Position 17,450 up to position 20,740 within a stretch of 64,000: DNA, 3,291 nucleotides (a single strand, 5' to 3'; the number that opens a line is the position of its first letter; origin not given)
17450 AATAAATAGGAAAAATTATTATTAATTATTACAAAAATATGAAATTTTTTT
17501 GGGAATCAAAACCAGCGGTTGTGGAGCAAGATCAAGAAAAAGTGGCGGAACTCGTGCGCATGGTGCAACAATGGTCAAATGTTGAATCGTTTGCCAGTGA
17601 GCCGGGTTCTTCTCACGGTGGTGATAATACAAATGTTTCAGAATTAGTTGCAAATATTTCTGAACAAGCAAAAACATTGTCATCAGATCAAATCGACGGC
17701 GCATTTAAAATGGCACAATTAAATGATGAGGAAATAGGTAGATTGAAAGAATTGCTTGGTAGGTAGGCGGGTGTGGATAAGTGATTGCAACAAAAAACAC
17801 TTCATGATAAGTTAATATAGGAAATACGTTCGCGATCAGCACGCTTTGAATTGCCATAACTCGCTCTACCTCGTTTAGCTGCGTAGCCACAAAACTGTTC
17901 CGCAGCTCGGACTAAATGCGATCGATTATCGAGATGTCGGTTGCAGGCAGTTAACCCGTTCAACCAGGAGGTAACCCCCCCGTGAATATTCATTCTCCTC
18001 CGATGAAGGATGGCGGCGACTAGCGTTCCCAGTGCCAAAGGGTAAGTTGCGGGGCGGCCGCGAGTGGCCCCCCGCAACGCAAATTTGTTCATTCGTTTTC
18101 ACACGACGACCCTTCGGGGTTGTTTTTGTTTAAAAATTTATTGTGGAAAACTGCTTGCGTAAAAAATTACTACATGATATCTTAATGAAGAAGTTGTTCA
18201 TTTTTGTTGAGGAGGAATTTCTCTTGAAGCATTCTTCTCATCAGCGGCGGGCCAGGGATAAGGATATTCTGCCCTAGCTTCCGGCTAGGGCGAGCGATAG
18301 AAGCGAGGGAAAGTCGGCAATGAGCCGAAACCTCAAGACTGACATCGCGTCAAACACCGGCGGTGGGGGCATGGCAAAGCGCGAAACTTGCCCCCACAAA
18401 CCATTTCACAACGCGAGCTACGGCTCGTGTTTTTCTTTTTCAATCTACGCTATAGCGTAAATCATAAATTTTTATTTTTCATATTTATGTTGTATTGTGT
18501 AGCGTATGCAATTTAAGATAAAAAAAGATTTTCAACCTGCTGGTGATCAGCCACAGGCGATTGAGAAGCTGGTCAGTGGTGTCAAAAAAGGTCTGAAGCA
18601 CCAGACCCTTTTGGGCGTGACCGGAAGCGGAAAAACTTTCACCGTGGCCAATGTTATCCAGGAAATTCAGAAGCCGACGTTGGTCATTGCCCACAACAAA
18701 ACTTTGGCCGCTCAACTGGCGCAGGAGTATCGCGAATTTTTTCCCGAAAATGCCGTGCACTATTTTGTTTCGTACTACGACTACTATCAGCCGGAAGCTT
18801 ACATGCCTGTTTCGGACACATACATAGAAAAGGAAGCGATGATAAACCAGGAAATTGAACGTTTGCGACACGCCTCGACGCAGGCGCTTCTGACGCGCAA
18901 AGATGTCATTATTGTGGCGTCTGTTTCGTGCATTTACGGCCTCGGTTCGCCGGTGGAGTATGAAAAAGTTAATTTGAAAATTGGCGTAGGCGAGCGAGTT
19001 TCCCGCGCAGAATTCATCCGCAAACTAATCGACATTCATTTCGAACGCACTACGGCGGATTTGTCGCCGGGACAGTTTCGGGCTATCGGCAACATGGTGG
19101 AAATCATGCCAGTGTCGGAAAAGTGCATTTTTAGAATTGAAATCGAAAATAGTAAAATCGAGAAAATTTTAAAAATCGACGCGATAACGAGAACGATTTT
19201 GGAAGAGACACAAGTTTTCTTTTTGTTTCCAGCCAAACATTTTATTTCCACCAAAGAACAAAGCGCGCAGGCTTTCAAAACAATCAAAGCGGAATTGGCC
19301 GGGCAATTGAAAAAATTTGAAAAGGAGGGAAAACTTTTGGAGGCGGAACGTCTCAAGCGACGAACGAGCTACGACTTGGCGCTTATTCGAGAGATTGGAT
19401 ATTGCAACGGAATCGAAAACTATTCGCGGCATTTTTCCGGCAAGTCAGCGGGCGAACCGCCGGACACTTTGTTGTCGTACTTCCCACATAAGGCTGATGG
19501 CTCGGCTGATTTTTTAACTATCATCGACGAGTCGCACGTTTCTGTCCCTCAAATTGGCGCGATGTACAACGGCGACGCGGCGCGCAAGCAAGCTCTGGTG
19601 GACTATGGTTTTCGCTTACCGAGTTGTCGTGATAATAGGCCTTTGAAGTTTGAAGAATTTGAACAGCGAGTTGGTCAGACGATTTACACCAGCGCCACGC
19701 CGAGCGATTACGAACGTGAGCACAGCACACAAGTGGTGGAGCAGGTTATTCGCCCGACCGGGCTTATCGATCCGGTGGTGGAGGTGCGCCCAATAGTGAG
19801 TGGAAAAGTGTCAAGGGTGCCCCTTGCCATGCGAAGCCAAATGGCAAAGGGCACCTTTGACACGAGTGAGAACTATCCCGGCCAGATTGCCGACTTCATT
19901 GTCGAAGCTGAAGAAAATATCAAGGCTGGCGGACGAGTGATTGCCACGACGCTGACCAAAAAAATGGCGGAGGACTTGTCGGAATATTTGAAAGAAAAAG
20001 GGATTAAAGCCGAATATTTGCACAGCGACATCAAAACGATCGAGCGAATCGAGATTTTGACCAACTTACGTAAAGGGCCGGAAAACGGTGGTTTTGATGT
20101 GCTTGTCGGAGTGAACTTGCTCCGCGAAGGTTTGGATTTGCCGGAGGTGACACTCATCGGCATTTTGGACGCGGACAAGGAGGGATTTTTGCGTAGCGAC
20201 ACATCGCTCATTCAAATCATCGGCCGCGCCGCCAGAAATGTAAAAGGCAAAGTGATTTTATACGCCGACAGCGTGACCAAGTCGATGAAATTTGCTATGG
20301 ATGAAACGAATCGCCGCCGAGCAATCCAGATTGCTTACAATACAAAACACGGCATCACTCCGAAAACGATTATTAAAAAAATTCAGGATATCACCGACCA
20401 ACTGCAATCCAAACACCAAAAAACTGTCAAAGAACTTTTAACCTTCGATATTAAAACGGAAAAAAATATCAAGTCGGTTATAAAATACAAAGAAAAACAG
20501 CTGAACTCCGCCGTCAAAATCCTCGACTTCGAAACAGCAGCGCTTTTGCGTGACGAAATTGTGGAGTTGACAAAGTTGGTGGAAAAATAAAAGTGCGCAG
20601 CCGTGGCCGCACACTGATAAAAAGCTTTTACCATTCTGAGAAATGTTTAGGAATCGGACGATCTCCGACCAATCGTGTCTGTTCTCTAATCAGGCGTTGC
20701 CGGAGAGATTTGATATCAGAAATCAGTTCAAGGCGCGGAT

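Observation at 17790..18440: Two terminator-bounded structured noncoding regions between a small ORF and uvrB (unassigned RNA genes)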

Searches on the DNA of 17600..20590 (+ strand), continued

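Call 98: search_with_rna_model(model_id=R2, sources=[window, L003, L004, L005, L006, L007, L008, L009, L010, L011, L012, L013, L014, L015, L016, L017, L018, L019, L020, L021, L022, L023, L024, L025, L026, L027, L028, L029, L030, L031, L032, L033, L034, L035, L036, L037, L038, L039, L040, L041, L042, L043, L044, L045, L046, L047, L048, L049, L050, L051, L052, L053, L054, L055, L056, L057, L058, L059, L060, L064, L070, L080, L083, L084, L085, L086, L087, L088, L089, L168, L169, L170, L171], max_evalue=10, show_alignments=5)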
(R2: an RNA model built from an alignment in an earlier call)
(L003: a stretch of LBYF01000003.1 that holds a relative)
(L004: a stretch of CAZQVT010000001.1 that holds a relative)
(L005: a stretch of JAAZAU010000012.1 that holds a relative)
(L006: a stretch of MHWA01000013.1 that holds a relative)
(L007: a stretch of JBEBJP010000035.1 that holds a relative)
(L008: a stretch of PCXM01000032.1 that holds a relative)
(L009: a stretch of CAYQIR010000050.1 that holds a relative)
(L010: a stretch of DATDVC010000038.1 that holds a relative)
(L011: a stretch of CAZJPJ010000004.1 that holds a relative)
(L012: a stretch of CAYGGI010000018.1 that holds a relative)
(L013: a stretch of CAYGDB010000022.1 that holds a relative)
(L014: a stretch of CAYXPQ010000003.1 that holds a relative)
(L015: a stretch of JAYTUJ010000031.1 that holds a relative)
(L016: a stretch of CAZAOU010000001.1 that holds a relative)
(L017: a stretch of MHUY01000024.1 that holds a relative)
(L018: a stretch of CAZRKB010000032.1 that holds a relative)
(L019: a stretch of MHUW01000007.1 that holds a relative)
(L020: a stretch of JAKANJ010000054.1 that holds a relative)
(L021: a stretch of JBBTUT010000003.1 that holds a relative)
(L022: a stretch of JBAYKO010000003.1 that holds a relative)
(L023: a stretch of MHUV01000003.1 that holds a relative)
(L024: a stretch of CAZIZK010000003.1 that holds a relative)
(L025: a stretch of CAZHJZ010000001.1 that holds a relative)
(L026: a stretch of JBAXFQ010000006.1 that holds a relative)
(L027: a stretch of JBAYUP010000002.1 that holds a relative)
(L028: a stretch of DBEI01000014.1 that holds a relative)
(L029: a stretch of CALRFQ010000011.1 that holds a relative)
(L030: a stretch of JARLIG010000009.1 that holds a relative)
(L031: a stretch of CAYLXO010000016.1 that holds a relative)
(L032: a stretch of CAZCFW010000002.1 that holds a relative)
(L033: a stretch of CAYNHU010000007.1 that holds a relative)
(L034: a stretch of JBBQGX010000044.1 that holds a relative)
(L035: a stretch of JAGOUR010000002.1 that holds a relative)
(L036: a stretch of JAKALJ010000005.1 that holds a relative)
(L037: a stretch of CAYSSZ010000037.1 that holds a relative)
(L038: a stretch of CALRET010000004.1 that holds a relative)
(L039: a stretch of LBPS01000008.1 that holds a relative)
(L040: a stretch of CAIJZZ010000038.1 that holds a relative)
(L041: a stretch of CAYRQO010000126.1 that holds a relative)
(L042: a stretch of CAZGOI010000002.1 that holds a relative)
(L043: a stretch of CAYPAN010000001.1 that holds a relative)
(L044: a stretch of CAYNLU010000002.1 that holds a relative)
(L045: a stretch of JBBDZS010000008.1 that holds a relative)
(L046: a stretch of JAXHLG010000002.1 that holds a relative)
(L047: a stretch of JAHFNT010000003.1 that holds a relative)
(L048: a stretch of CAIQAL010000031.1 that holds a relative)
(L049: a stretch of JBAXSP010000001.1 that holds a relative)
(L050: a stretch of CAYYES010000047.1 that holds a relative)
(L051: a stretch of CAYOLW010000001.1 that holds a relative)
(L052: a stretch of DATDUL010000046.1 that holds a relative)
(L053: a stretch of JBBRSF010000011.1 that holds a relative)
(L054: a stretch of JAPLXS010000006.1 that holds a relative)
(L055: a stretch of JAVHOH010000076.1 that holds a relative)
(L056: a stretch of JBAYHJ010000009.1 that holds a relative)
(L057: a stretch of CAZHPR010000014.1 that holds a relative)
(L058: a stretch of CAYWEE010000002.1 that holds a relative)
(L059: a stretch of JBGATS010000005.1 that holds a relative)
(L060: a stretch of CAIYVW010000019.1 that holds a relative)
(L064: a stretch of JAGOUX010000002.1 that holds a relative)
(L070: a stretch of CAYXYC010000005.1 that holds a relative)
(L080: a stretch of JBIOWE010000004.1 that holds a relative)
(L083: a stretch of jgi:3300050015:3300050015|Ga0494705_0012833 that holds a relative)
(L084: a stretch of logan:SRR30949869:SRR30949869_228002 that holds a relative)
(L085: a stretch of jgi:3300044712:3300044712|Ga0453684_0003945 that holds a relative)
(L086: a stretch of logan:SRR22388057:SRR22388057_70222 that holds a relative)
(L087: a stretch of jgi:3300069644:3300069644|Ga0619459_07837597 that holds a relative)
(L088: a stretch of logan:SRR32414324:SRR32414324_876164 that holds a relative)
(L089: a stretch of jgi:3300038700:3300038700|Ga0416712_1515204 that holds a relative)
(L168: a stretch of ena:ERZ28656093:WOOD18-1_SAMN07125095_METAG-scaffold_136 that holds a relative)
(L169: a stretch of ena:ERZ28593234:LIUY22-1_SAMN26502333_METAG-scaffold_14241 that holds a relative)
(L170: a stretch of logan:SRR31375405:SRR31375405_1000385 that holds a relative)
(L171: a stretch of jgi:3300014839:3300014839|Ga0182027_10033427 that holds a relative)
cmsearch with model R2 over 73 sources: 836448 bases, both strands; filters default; matches with E-value up to 10: 6.
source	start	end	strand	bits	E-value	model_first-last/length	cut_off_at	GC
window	18200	18340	+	158.5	1.3e-42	1-141/141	no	0.51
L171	2053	2179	+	135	6.6e-36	1-141/141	no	0.61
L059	11236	11350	+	10.5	2.2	1-141/141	no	0.37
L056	6693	6752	+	9.8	3.5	12-71/141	no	0.27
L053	749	841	-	9.1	5.7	1-141/141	no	0.54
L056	4040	4103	+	8.4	8.8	12-84/141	no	0.34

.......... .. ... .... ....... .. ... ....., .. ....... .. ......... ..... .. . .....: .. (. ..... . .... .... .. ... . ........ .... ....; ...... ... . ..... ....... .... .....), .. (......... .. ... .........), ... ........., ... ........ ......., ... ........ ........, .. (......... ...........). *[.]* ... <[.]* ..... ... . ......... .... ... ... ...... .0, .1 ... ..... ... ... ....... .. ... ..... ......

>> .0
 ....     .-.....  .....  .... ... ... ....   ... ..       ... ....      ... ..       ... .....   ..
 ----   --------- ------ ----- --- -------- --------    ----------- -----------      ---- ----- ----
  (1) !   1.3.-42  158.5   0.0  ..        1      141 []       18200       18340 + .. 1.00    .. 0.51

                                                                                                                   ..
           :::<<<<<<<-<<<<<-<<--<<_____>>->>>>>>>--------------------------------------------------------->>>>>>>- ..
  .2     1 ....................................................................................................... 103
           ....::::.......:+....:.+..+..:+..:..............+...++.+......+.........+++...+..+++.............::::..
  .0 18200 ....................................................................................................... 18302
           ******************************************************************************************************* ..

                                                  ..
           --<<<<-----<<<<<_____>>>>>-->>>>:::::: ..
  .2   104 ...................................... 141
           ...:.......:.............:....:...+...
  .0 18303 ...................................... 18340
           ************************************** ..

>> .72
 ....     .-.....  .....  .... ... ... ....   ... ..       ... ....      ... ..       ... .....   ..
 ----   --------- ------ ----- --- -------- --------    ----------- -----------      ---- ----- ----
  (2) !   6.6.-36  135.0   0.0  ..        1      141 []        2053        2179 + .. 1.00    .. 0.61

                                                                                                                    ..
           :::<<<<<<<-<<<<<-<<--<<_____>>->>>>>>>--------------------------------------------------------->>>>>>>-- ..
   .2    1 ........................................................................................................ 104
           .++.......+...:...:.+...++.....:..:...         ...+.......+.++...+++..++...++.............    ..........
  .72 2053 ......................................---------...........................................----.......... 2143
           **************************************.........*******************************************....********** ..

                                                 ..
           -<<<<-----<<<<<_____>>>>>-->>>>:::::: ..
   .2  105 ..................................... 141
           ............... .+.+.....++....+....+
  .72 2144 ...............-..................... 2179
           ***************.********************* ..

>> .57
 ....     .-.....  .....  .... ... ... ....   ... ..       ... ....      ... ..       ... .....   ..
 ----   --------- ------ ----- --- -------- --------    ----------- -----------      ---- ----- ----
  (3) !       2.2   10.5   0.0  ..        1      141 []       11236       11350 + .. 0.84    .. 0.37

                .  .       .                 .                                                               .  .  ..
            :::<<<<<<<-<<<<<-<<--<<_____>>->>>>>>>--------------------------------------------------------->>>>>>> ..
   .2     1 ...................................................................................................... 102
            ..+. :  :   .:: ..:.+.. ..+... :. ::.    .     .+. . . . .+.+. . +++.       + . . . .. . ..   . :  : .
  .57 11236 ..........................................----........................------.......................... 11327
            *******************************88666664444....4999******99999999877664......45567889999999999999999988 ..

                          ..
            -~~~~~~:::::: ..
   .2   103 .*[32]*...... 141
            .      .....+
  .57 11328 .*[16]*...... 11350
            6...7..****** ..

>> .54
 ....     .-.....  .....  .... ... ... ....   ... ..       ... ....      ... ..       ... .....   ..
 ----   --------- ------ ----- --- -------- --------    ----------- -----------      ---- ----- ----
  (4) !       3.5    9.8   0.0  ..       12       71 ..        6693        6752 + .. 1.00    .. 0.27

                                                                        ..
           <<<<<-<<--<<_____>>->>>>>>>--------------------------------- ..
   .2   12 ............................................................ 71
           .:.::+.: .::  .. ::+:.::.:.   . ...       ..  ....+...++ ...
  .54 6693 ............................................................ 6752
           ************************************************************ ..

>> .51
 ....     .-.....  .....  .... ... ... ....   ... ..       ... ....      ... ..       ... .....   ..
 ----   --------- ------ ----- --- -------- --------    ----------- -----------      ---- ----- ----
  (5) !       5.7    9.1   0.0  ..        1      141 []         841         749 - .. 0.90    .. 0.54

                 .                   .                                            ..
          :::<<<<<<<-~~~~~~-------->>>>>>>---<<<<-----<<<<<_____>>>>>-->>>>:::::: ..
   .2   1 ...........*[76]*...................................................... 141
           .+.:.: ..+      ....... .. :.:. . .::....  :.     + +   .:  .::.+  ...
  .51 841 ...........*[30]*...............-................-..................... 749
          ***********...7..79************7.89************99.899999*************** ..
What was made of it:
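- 18188..18441 (+): Unit 2 RNA (U2), about 255 nt. The 5' end is inferred. Model R2 finds only U2 and L171 in 836 kb (call 98).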
